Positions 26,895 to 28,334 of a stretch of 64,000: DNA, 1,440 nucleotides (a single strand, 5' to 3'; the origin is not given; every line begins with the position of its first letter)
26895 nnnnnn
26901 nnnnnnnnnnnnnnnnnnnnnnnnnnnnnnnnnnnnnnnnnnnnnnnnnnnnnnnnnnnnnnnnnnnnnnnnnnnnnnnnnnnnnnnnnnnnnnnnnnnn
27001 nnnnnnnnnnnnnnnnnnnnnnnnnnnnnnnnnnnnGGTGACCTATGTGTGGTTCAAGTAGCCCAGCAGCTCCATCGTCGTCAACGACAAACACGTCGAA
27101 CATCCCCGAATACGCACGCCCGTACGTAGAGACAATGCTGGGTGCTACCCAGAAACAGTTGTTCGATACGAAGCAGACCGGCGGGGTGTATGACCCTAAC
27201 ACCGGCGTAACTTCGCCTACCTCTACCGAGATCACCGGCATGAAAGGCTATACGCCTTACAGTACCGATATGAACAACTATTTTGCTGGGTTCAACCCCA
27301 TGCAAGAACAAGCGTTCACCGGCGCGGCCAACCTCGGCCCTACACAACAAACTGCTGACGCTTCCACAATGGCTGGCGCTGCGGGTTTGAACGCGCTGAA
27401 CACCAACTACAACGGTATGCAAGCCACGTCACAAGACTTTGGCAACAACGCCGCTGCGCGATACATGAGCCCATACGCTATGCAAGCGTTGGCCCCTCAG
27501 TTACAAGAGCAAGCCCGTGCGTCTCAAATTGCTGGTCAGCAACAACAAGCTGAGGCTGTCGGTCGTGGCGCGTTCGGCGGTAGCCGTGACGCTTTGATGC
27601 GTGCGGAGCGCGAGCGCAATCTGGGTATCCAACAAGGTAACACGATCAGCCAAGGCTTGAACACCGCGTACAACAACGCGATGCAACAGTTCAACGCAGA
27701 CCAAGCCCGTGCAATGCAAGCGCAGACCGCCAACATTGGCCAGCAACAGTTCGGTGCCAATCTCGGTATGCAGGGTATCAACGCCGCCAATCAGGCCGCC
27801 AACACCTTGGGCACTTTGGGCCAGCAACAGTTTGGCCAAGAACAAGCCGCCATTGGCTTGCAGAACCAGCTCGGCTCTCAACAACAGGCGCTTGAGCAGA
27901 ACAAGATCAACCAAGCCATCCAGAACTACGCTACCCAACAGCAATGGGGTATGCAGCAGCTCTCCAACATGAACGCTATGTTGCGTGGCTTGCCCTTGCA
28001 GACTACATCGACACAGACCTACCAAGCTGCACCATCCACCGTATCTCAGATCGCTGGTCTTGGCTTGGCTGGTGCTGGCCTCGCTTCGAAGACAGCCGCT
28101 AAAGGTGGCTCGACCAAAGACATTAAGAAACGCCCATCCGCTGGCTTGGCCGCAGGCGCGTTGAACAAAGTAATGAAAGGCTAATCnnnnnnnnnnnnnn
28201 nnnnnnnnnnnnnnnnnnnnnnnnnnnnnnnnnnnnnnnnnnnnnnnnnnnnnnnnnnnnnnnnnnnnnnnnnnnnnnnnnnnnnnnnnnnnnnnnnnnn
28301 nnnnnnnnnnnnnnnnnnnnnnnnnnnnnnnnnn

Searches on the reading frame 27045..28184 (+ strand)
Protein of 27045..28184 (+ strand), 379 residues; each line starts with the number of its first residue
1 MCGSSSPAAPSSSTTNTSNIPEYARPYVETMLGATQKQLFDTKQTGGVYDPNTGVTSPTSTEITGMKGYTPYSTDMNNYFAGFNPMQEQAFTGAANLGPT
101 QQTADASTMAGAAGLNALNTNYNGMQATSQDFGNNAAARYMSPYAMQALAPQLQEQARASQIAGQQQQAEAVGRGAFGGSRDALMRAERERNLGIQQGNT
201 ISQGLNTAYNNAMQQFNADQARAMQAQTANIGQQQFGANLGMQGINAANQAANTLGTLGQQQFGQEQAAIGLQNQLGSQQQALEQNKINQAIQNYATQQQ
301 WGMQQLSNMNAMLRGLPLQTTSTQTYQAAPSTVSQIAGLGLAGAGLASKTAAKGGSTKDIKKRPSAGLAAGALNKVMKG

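Call 94: search_protein_families(library=phrogs, max_evalue=0.001, proteins=[window:27045-28184:+])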
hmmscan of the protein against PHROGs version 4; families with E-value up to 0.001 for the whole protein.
window:27045-28184:+ (379 aa): 1 family
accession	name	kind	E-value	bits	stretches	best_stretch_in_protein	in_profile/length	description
phrog_4287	-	DNA, RNA and nucleotide metabolism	6.3e-13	49.7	1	78-362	50-330/392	DNA ejection protein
